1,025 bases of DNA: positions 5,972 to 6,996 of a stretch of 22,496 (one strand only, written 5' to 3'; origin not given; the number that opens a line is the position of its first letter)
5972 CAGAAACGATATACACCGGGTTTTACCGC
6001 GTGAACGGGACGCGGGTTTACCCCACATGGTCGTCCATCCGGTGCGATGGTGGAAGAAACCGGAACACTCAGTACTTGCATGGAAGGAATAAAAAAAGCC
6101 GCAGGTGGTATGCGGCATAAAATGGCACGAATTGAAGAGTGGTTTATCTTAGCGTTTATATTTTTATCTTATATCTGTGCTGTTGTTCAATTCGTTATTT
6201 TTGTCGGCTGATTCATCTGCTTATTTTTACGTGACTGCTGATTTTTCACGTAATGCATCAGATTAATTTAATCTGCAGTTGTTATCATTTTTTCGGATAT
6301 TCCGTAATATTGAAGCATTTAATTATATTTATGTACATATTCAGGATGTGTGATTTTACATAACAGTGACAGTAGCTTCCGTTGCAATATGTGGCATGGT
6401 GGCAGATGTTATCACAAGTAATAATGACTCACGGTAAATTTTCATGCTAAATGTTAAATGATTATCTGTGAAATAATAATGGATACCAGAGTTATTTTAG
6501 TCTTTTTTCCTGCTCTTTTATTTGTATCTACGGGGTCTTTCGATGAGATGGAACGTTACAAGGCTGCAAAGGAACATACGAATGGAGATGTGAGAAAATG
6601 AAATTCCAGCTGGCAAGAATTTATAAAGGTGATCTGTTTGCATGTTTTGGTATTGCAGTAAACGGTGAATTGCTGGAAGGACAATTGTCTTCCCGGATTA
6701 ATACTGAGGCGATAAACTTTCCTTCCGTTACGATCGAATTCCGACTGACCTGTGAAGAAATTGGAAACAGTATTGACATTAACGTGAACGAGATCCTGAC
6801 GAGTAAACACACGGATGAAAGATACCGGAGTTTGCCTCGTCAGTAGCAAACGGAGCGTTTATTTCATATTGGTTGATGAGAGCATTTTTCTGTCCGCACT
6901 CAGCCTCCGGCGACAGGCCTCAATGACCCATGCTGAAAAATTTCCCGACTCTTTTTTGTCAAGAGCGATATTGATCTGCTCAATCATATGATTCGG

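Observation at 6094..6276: Possible type I toxin-antitoxin-like arrangement: 29-codon hydrophobic ORF with antisense promoter and terminator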

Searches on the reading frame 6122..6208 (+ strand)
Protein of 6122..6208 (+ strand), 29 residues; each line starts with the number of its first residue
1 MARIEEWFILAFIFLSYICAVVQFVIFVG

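Call 35: list_cluster_members(proteins=[window:6122-6208:+, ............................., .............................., window:6047-6208:+])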
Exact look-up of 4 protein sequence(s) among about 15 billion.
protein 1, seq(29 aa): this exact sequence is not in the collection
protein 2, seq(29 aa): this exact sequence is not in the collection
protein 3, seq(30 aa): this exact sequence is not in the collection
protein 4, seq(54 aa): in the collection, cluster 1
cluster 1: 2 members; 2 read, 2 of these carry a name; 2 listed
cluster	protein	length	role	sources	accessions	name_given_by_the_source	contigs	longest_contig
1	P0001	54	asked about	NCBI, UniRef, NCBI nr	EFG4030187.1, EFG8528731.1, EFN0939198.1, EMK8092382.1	hypothetical protein V8747_005048 [Escherichia coli] | hypothetical protein n=1 Tax=Escherichia coli TaxID=562 RepID=UPI001822ED79 | hypothetical protein [Escherichia coli]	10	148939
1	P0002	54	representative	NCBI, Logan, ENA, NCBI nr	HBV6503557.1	TPA: hypothetical protein MD351_001810 [Escherichia coli] | hypothetical protein [Escherichia coli]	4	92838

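Call 40: find_encoding_contigs(protein=P0002, flank=3000, max_places=3)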
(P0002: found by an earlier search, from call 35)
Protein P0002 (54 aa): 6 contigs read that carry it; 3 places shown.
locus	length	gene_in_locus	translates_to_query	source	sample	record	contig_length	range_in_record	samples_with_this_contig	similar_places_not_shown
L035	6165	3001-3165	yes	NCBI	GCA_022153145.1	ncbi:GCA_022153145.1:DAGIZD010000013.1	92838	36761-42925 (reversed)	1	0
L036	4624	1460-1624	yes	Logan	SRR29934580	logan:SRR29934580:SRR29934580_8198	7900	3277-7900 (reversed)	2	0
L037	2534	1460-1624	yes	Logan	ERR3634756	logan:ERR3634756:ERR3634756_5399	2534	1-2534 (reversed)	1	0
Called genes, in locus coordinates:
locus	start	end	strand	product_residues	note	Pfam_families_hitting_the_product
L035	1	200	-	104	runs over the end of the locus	-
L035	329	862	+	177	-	PF00959:Phage_lysozyme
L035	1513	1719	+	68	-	PF06085:Rz1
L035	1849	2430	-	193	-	PF00300:His_Phos_1 (faint)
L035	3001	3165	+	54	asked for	-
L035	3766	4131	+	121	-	PF01844:HNH (weak)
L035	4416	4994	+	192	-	PF03592:Terminase_2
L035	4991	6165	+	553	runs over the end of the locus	PF03354:TerL_ATPase, PF20441:TerL_nuclease (weak)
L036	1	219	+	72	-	?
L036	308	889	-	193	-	PF00300:His_Phos_1 (faint)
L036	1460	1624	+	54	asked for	-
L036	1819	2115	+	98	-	-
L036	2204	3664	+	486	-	PF01232:Mannitol_dh, PF08125:Mannitol_dh_C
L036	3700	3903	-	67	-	PF14001:YdfZ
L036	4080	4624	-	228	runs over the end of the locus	PF00392:GntR, PF07729:FCD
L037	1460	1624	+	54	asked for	-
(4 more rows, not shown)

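Call 57: search_protein_families(library=pfam, proteins=[window:6122-6208:+], max_evalue=1)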
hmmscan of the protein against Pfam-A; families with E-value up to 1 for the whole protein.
seq(29 aa): 0 families

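Call 58: search_protein_families(library=phrogs, proteins=[window:6122-6208:+], max_evalue=1)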
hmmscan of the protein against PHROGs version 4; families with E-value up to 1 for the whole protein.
seq(29 aa): 0 families

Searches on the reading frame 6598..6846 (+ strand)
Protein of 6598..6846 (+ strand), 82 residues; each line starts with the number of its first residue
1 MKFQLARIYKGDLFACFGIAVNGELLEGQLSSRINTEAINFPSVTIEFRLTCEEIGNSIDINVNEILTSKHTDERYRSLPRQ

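Call 57: search_protein_families(library=pfam, proteins=[window:6598-6846:+], max_evalue=1)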
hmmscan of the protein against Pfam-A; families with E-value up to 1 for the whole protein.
window:6598-6846:+ (82 aa): 0 families

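Call 58: search_protein_families(library=phrogs, proteins=[window:6598-6846:+], max_evalue=1)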
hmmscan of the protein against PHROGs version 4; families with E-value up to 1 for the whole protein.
window:6598-6846:+ (82 aa): 3 families
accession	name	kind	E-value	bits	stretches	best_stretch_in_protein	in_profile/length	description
phrog_10235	-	unknown function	2.8e-21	76.4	1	1-63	4-66/67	-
phrog_4293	-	unknown function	0.084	14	1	30-68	74-111/124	-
phrog_8844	-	unknown function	0.23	12.4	1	10-49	36-77/94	-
